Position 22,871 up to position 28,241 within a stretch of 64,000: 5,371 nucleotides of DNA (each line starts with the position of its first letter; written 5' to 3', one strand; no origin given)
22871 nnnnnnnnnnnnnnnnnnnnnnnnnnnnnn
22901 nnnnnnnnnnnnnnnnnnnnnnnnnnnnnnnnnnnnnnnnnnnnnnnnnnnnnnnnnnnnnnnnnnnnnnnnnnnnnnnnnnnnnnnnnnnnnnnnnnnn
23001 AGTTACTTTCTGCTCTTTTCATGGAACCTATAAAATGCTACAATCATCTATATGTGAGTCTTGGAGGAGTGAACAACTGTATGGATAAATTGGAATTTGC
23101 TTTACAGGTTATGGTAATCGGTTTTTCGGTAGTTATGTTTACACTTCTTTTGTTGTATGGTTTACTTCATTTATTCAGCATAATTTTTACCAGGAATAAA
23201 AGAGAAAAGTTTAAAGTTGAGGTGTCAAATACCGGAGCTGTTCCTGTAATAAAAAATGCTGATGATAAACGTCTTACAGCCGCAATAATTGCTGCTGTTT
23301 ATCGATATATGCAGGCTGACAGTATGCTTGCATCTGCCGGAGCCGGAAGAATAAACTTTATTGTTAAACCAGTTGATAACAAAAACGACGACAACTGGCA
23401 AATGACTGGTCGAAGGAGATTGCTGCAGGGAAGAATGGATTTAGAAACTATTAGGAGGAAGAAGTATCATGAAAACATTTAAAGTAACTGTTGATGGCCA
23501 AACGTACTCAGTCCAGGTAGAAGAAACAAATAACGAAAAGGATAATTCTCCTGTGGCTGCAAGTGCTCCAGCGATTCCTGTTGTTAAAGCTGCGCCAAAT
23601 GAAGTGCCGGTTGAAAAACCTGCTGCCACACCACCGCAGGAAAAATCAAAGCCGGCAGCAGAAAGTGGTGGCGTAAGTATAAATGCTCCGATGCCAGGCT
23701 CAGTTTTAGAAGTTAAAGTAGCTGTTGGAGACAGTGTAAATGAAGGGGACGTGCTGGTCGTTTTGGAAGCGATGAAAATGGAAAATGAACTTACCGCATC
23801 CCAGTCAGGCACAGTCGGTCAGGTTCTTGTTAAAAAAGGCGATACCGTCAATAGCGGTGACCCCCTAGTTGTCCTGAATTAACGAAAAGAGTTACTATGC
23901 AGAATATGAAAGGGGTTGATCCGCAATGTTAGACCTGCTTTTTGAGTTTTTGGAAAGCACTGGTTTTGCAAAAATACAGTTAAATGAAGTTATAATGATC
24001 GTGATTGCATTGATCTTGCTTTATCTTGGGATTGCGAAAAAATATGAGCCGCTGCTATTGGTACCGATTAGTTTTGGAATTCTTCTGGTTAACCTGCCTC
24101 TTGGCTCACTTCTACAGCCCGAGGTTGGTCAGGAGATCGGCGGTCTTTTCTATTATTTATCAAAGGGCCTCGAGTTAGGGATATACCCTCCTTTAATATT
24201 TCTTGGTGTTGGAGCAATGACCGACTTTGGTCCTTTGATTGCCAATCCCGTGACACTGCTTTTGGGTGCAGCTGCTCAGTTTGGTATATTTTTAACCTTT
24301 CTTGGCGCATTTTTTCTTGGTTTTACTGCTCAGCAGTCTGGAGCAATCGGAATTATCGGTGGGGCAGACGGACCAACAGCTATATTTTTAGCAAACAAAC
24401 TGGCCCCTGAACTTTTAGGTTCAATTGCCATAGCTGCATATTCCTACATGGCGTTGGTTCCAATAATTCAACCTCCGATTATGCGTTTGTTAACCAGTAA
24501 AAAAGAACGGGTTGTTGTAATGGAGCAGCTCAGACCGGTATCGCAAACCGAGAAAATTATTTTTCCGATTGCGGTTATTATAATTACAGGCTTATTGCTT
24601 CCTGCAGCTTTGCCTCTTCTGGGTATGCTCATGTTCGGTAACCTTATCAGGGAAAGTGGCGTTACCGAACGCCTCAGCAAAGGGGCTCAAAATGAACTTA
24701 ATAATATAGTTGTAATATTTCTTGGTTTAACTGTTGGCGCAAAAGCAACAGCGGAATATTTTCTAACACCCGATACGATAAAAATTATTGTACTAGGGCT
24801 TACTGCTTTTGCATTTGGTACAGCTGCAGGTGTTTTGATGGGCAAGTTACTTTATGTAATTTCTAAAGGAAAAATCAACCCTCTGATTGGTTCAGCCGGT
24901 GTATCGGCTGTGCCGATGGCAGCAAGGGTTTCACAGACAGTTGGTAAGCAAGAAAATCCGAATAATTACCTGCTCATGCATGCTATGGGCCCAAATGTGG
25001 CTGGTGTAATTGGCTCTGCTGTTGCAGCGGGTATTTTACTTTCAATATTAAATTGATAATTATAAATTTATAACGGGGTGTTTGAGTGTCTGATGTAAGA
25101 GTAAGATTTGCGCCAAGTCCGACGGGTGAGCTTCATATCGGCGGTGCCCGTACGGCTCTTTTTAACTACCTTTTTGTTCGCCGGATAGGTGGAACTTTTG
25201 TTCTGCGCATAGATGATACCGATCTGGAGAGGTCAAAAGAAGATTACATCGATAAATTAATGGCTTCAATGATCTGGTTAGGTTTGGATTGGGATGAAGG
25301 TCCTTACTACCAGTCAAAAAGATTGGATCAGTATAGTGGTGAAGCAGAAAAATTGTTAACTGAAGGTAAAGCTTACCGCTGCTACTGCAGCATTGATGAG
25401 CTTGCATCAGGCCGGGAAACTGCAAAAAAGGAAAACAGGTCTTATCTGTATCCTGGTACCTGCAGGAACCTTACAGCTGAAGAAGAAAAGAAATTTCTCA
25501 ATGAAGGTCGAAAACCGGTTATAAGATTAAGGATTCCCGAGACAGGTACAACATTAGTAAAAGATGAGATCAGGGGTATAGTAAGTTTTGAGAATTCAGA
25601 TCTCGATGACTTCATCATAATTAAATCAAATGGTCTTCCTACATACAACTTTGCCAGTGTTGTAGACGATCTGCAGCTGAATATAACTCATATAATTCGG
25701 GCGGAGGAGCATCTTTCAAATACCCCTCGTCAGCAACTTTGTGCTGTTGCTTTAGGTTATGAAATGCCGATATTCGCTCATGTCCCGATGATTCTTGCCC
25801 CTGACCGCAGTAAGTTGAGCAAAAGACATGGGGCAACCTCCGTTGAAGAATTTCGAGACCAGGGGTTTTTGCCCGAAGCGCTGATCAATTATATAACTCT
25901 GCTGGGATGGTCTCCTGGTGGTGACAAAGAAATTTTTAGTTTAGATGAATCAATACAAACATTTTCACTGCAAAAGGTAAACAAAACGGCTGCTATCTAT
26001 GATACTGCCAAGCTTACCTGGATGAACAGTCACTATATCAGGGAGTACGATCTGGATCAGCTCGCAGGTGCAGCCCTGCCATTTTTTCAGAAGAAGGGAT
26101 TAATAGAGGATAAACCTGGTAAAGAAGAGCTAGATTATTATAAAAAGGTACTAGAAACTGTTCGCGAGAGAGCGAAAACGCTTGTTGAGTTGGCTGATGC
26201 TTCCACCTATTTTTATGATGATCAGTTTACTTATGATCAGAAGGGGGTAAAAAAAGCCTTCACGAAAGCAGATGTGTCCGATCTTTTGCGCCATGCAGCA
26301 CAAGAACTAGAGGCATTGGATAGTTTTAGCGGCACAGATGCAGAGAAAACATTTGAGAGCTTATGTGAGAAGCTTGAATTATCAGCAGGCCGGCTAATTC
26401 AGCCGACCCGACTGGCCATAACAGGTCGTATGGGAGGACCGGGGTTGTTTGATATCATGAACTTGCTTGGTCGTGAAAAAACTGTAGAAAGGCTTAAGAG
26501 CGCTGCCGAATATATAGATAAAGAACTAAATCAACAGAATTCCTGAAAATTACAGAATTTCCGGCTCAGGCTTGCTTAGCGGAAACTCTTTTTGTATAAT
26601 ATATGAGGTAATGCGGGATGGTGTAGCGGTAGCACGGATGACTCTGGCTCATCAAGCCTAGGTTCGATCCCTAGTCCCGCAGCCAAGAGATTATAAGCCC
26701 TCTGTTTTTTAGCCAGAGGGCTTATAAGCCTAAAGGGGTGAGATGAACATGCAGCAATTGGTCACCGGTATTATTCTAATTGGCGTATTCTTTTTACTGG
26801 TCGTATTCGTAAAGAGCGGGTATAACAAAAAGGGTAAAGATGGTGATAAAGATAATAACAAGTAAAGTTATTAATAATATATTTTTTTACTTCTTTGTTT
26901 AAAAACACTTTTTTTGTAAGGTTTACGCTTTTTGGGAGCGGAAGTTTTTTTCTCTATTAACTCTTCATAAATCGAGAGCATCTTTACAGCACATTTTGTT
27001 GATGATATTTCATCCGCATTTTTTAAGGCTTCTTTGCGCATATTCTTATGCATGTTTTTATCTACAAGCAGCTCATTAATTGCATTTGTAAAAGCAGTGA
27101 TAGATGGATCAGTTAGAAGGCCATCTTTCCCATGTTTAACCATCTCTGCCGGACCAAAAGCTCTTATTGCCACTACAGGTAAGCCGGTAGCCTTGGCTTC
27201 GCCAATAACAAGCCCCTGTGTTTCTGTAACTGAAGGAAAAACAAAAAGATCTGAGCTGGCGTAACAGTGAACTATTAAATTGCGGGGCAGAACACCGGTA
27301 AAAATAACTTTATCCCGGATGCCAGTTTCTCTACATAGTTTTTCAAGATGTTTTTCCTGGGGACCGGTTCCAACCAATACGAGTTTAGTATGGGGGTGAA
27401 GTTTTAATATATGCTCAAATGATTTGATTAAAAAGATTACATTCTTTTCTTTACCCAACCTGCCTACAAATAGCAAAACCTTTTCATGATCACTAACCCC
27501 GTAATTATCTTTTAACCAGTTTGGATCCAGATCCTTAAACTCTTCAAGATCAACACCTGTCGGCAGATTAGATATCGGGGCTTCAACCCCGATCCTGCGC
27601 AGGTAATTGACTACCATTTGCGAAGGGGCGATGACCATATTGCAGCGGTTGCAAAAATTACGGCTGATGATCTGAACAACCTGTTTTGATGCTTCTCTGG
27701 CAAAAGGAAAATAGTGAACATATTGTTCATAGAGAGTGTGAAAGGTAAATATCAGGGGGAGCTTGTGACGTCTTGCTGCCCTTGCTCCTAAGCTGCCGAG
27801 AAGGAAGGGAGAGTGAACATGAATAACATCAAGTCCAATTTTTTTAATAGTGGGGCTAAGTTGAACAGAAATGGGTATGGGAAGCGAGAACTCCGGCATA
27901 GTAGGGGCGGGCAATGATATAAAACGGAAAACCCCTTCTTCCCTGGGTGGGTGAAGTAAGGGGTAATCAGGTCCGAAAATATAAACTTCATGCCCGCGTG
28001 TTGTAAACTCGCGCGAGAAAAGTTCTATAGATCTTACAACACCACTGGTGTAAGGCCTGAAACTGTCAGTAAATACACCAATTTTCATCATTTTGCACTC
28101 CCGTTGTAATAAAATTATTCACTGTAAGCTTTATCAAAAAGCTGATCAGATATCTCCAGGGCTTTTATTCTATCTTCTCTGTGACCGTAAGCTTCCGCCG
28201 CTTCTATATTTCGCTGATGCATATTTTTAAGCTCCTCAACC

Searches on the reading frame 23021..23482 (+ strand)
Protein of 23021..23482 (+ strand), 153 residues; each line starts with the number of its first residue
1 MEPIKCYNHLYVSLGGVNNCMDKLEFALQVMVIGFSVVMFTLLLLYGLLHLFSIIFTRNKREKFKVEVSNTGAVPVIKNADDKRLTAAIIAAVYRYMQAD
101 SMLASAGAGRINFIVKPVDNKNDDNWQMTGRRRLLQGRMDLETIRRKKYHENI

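Call 82: search_protein_families(library=pfam, proteins=[window:23021-23482:+], max_evalue=0.001)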
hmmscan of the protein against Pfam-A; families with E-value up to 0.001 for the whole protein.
window:23021-23482:+ (153 aa): 1 family
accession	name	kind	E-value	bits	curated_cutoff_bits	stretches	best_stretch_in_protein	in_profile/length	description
PF04277.18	OAD_gamma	-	7.1e-14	52.7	27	1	26-96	2-75/76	Oxaloacetate decarboxylase, gamma chain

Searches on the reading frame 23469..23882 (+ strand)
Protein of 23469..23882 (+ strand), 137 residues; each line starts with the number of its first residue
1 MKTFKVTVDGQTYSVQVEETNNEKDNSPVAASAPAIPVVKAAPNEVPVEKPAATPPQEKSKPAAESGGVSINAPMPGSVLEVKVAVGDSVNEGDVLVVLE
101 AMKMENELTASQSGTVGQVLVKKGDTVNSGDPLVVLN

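Call 82: search_protein_families(library=pfam, proteins=[window:23469-23882:+], max_evalue=0.001)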
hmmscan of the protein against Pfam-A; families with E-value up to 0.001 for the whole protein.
window:23469-23882:+ (137 aa): 4 families
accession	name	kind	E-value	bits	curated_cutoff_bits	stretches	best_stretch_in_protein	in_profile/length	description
PF00364.28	Biotin_lipoyl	-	4.1e-23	81.4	22.1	1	71-136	3-73/73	Biotin-requiring enzyme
PF13533.13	Biotin_lipoyl_2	-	4.9e-14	52.1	29.8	2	69-100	1-32/32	Biotin-lipoyl like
PF13437.12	HlyD_3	-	8.4e-06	26.9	22.2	0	71-100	2-31/106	HlyD family secretion protein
PF16576.10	HlyD_D23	-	9.4e-05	22.2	30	0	68-100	108-140/214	Barrel-sandwich domain of CusB or HlyD membrane-fusion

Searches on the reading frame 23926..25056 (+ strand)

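Call 47: search_protein_families(library=ncbifam, proteins=[window:23926-25056:+], max_evalue=1e-20)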
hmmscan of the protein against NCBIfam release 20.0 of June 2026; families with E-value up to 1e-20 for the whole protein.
window:23926-25056:+ (376 aa): 5 families
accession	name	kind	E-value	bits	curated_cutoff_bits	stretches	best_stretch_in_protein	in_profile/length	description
TIGR01109.1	Na_pump_decarbB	subfamily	1.6e-156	520.8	190.6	1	21-370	2-354/354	sodium ion-translocating decarboxylase subunit beta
NF012020.0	PRK15476.1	subfamily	4.2e-139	464.3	820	1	73-373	124-428/433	oxaloacetate decarboxylase subunit beta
NF012021.0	PRK15477.1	subfamily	1.1e-138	463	824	1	73-373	124-428/433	oxaloacetate decarboxylase subunit beta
NF012019.0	PRK15475.1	subfamily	2.3e-138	461.9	822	1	73-373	124-428/433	oxaloacetate decarboxylase subunit beta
TIGR03136.1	malonate_biotin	equivalog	2.3e-53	181.9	596.9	1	89-375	109-396/399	Na+-transporting malonate decarboxylase, carboxybiotin decarboxylase subunit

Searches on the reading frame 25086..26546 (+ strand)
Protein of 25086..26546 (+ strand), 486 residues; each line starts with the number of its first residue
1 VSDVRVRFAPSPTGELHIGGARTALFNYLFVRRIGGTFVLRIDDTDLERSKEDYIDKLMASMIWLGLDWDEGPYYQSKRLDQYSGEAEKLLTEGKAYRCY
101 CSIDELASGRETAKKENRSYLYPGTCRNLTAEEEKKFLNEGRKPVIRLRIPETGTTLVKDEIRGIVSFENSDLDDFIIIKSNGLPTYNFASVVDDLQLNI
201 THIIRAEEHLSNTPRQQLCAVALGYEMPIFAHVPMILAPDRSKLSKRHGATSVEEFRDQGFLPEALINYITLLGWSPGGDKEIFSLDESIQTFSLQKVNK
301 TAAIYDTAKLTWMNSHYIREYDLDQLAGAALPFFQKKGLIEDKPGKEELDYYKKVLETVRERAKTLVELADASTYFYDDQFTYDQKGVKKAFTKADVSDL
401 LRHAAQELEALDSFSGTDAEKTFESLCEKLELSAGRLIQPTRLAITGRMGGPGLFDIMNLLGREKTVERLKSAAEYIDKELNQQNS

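Call 47: search_protein_families(library=ncbifam, proteins=[window:25086-26546:+], max_evalue=1e-20)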
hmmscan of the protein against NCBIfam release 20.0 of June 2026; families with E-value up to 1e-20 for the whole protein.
window:25086-26546:+ (486 aa): 10 families
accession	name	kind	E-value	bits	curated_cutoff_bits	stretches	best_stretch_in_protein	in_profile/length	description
TIGR00464.1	gltX_bact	equivalog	6.6e-168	559.4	289.95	1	4-472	2-465/470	glutamate--tRNA ligase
NF004315.1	PRK05710.1-4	equivalog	5.3e-69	232.7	250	1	7-268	2-272/274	tRNA glutamyl-Q(34) synthetase GluQRS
TIGR03838.1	queuosine_YadB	equivalog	1.8e-66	224.3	276.7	1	5-265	2-251/272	tRNA glutamyl-Q(34) synthetase GluQRS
NF004314.0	PRK05710.1-3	equivalog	4.3e-64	216.7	256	1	4-302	7-291/297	tRNA glutamyl-Q(34) synthetase GluQRS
NF004313.0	PRK05710.1-2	equivalog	6.2e-52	176.6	380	1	3-265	4-263/299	tRNA glutamyl-Q(34) synthetase GluQRS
NF003169.0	PRK04156.1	equivalog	7e-42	143.8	516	1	3-246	101-341/567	glutamate--tRNA ligase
TIGR00463.1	gltX_arch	equivalog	2e-38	132.3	401.75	1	2-247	92-333/560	glutamate--tRNA ligase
NF004312.0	PRK05710.1-1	equivalog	4.5e-36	124.8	453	1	7-266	17-259/306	tRNA glutamyl-Q(34) synthetase GluQRS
NF011291.0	PRK14703.1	equivalog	8.9e-24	83.7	681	1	3-122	31-150/769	glutamine--tRNA ligase/YqeY domain fusion protein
TIGR00440.1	glnS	equivalog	1.8e-21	76.6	425.8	1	4-208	1-206/524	glutamine--tRNA ligase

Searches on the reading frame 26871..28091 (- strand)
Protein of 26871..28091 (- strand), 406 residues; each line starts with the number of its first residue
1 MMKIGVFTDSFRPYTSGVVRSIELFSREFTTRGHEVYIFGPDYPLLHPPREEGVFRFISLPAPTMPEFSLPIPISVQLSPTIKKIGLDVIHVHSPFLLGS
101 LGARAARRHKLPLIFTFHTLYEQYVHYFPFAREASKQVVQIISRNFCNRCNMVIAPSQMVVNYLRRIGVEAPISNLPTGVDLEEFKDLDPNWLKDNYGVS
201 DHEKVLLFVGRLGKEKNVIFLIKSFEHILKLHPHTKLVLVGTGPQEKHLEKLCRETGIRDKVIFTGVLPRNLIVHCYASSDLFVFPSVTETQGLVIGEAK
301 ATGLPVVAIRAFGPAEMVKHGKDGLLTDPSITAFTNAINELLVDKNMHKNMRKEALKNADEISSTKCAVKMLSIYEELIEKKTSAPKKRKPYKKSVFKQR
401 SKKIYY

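Call 22: search_protein_families(library=ncbifam, proteins=[window:26871-28091:-], max_evalue=1e-8)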
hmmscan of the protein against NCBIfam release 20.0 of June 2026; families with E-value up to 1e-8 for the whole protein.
window:26871-28091:- (406 aa): 31 families (the best 25 are shown)
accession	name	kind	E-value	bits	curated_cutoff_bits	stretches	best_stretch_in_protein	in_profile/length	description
NF049988.1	MGlcDAGSynMgs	equivalog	3.9e-59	201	400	1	2-383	1-392/398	alpha-monoglucosyldiacylglycerol synthase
TIGR03999.1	thiol_BshA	equivalog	4e-39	134.6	273.7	1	16-379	14-374/375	N-acetyl-alpha-D-glucosaminyl L-malate synthase BshA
TIGR03449.1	mycothiol_MshA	equivalog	8.1e-37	127.1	462.5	1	83-379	99-404/406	D-inositol-3-phosphate glycosyltransferase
NF053787.1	GlcN_PG_synth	equivalog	2.8e-34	118.5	480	1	52-376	49-357/361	N-acetylglucosaminyl phosphatidylglycerol synthase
TIGR04063.1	stp3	hypoth_equivalog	8.8e-31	107.2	442.05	1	77-378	83-395/397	TIGR04063 family PEP-CTERM/XrtA system glycosyltransferase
NF047684.1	TeichurnBiosyTuaC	equivalog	3.1e-30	105.4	550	1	83-379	105-390/391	teichuronic acid biosynthesis protein TuaC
TIGR04157.1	glyco_rSAM_CFB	subfamily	9.2e-29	100.6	400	1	143-325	163-346/406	TIGR04157 family glycosyltransferase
TIGR03088.1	stp2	hypoth_equivalog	4.4e-27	95.1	409.05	1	151-378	138-373/374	TIGR03088 family PEP-CTERM/XrtA system glycosyltransferase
NF053513.1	Gtran_IagA_BgsA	equivalog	1e-26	93.8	460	1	86-379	43-332/333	LTA glycolipid anchor biosynthesis glycosyltransferase, IagA/BgsA family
NF038295.1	EPS_HpsP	equivalog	6.3e-23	81.4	550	1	87-379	93-388/388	hormogonium polysaccharide biosynthesis glycosyltransferase HpsP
TIGR02149.1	glgA_Coryne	subfamily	1.7e-22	80.1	302.4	1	74-378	71-390/391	glycogen synthase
NF012028.0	PRK15484.1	subfamily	3.4e-22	79.1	618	1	148-352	138-352/380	lipopolysaccharide N-acetylglucosaminyltransferase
NF049987.1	DaglGlyslTfaseDgs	equivalog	4e-22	78.6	500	1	87-382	44-331/332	processive diacylglycerol alpha-glucosyltransferase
NF041876.1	EPS_EpsE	equivalog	1.7e-21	76.9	400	1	71-358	98-375/389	exopolysaccharide biosynthesis GT4 family glycosyltransferase EpsE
TIGR04047.1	MSMEG_0565_glyc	hypoth_equivalog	6.1e-21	74.9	259.85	1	4-376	2-372/373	MSMEG_0565 family glycosyltransferase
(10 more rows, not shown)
